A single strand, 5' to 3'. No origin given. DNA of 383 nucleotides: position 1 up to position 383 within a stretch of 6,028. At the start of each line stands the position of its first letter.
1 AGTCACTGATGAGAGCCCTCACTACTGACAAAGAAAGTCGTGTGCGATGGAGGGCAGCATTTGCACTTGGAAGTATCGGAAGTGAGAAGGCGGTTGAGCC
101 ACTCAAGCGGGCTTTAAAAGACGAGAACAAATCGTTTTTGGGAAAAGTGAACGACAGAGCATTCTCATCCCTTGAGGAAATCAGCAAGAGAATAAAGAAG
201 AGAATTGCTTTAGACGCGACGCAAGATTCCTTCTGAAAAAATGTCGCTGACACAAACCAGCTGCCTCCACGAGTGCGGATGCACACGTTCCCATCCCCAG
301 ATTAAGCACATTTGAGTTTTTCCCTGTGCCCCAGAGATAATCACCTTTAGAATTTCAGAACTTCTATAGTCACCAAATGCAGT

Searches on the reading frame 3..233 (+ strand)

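Call 115: search_protein_families(library=pfam, proteins=[window:3-233:+], max_evalue=0.01)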
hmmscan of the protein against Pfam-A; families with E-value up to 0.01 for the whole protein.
window:3-233:+ (77 aa): 4 families
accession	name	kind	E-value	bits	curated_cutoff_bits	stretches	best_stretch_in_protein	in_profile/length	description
PF13646.12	HEAT_2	-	7.3e-09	36.2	27.7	1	2-44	36-77/88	HEAT repeats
PF03130.22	HEAT_PBS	-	1.5e-08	34.7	20.9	1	14-40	1-27/27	PBS lyase HEAT-like repeat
PF02985.28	HEAT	-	0.00082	19.9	23.5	1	2-26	5-28/31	HEAT repeat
PF13513.12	HEAT_EZ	-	0.0059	17.6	27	0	2-25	33-55/55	HEAT-like repeat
